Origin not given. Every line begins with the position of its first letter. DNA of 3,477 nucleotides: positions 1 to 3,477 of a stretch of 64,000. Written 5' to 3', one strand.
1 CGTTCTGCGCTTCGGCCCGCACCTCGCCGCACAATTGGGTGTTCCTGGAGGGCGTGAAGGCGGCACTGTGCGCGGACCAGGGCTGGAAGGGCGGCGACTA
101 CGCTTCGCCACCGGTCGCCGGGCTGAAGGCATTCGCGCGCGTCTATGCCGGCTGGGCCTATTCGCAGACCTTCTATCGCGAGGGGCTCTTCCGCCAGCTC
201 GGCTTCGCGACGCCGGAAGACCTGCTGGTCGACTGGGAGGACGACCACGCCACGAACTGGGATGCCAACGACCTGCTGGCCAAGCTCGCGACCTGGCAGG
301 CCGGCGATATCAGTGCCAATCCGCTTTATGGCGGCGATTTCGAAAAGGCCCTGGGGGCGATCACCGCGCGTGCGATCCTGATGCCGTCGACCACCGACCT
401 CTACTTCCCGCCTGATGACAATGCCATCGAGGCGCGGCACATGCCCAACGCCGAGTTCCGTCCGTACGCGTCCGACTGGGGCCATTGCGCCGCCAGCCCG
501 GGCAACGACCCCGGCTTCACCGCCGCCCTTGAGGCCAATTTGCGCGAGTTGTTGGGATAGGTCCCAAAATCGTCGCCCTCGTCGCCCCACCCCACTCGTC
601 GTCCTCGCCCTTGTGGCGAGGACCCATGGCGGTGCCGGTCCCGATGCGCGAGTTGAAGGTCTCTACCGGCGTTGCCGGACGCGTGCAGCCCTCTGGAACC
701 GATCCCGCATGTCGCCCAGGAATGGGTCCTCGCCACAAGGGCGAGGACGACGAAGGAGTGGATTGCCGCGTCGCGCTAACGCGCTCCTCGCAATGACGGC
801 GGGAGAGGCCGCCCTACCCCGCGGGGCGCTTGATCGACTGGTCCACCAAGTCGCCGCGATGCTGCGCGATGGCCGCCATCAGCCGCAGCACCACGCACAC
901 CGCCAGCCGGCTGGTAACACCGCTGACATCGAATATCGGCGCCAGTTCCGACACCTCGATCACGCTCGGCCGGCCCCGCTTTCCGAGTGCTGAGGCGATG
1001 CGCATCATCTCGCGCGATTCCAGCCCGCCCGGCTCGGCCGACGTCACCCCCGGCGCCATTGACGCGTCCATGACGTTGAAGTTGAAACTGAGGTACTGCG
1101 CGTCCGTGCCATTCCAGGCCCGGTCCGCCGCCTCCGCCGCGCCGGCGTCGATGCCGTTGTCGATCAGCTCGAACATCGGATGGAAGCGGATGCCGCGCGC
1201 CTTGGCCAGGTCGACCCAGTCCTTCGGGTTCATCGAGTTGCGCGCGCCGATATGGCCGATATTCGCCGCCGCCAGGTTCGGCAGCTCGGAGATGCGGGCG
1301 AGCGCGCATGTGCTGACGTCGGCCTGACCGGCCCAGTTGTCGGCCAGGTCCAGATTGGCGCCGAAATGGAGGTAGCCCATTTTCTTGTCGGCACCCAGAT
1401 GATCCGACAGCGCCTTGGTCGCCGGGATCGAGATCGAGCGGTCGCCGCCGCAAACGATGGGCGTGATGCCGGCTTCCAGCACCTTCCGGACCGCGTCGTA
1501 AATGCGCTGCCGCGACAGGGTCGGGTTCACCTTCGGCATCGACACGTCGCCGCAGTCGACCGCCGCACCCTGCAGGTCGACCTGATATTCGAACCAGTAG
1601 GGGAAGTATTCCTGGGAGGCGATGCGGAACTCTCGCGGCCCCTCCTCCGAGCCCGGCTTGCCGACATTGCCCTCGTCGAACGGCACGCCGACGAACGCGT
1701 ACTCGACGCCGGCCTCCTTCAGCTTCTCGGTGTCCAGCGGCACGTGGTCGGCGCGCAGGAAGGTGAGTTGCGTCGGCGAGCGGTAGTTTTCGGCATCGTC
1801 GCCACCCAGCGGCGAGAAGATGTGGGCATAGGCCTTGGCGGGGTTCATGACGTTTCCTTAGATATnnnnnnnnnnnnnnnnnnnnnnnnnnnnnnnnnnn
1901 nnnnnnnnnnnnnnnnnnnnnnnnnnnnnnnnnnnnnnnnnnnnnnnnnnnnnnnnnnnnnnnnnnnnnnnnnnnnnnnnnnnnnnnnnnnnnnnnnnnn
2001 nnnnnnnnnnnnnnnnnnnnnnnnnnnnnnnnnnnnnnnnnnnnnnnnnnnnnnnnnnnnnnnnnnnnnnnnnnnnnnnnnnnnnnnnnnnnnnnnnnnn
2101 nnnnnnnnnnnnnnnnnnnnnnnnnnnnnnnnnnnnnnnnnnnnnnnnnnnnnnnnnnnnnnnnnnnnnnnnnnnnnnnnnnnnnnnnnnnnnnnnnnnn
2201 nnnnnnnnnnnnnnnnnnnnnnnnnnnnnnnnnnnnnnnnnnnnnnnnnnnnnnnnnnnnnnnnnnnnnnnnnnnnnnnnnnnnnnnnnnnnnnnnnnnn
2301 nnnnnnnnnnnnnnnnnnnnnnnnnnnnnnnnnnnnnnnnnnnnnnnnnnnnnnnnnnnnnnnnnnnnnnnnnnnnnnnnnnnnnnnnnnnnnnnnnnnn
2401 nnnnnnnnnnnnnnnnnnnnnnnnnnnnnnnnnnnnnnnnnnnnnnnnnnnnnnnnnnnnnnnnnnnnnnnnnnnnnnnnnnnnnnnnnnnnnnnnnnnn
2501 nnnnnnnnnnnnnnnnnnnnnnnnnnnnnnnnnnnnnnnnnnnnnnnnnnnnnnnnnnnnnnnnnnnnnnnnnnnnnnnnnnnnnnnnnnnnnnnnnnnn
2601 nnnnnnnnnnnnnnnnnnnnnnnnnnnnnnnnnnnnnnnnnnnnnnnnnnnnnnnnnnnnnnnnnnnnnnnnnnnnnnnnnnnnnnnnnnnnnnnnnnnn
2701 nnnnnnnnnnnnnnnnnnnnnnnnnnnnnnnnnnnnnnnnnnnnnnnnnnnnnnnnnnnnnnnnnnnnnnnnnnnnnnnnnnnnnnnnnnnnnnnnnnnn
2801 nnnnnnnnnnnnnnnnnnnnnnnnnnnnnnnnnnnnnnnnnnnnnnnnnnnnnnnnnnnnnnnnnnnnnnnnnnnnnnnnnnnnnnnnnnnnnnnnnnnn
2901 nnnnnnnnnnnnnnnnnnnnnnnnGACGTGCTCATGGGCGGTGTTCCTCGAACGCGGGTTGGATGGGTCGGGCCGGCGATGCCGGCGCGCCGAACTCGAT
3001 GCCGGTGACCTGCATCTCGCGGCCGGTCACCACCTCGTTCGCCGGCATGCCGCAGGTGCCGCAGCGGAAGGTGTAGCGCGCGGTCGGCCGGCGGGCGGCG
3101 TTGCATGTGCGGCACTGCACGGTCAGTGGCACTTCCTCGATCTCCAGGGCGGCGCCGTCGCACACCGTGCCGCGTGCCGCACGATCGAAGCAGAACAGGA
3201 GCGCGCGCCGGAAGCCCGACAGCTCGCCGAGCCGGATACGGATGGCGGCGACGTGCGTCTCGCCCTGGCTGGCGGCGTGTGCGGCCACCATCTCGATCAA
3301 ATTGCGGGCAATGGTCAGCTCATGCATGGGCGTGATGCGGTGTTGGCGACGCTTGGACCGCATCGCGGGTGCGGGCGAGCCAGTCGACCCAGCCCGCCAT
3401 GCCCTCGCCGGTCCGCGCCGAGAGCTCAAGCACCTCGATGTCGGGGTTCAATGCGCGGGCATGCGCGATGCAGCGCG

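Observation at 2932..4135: HypA/HypB pair with no hydrogenase or urease in 64 kb, embedded between hydrolase genes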

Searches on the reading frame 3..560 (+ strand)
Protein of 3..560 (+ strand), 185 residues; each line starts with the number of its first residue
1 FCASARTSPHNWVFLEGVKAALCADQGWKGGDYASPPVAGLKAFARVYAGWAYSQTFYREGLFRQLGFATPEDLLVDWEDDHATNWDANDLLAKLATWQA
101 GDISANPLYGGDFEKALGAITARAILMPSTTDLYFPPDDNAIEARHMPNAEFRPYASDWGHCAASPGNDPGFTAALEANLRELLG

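Call 12: search_protein_families(library=pfam, proteins=[window:3-560:+], max_evalue=0.001)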
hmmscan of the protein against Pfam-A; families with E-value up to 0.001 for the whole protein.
window:3-560:+ (185 aa): 0 families

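Call 68: search_protein_families(library=ncbifam, proteins=[window:3-560:+], max_evalue=0.00001)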
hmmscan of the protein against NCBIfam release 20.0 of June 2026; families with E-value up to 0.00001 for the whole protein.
window:3-560:+ (185 aa): 3 families
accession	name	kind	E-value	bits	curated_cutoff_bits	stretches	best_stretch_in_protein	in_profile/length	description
NF005757.0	PRK07581.1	subfamily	4e-65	219.9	332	1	1-184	155-337/339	hypothetical protein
TIGR01392.2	MetX_acetyl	equivalog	9.3e-08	31.5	500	1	2-161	160-332/351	homoserine O-acetyltransferase MetX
NF001209.0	PRK00175.1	equivalog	1.3e-06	27.5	331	0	2-161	180-354/381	homoserine O-acetyltransferase MetX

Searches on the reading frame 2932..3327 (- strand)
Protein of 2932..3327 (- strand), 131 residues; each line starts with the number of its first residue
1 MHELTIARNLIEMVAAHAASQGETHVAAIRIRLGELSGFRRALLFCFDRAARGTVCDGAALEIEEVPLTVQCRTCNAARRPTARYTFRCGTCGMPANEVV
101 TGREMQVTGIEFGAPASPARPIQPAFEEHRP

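Call 4: search_protein_families(library=pfam, proteins=[window:2932-3327:-])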
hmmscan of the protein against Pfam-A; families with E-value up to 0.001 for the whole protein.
window:2932-3327:- (131 aa): 1 family
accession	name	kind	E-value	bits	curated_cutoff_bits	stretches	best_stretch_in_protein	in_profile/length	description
PF01155.25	HypA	-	1.3e-27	96.5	28.9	1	1-111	1-111/112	Hydrogenase/urease nickel incorporation, metallochaperone, hypA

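Call 5: search_protein_families(library=ncbifam, proteins=[window:2932-3327:-])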
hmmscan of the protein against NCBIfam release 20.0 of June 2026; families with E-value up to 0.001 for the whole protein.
window:2932-3327:- (131 aa): 6 families
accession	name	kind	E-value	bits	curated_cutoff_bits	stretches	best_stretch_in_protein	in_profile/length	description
TIGR00100.1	hypA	equivalog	2.7e-24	85.5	88.1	1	1-112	1-113/116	hydrogenase maturation nickel metallochaperone HypA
NF002979.0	PRK03681.1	subfamily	5e-15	55.7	121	1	1-112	1-113/116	hydrogenase/urease nickel incorporation protein HypA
NF001976.0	PRK00762.1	equivalog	1.1e-14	54.3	146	1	1-111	1-117/124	hydrogenase maturation nickel metallochaperone HypA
NF001839.0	PRK00564.1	equivalog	1.7e-14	54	112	1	1-112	1-114/117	hydrogenase/urease nickel incorporation protein HypA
NF009046.0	PRK12380.1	subfamily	7e-12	45.7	113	1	1-111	1-111/113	hydrogenase/urease nickel incorporation protein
NF003008.0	PRK03824.1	equivalog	6.1e-11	42.4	125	1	1-77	1-78/135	hydrogenase nickel incorporation protein HypA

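Call 44: search_solved_structures(query=window:2932-3327:-, max_evalue=0.001, show_alignments=2)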
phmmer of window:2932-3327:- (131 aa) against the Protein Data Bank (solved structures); distinct sequences matched with E-value up to 0.001: 3.
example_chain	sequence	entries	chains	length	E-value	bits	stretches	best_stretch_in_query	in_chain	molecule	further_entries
3a43_A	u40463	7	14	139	1.8e-10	44.4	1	1-77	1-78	Hydrogenase nickel incorporation protein hypA | Probable hydrogenase nickel incorporation protein HypA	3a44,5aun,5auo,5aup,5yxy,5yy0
6g81_A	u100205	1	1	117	4.3e-07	33.5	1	1-112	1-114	Hydrogenase maturation factor HypA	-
2kdx_A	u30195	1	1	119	4.6e-07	33.4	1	1-112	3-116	Hydrogenase/urease nickel incorporation protein hypA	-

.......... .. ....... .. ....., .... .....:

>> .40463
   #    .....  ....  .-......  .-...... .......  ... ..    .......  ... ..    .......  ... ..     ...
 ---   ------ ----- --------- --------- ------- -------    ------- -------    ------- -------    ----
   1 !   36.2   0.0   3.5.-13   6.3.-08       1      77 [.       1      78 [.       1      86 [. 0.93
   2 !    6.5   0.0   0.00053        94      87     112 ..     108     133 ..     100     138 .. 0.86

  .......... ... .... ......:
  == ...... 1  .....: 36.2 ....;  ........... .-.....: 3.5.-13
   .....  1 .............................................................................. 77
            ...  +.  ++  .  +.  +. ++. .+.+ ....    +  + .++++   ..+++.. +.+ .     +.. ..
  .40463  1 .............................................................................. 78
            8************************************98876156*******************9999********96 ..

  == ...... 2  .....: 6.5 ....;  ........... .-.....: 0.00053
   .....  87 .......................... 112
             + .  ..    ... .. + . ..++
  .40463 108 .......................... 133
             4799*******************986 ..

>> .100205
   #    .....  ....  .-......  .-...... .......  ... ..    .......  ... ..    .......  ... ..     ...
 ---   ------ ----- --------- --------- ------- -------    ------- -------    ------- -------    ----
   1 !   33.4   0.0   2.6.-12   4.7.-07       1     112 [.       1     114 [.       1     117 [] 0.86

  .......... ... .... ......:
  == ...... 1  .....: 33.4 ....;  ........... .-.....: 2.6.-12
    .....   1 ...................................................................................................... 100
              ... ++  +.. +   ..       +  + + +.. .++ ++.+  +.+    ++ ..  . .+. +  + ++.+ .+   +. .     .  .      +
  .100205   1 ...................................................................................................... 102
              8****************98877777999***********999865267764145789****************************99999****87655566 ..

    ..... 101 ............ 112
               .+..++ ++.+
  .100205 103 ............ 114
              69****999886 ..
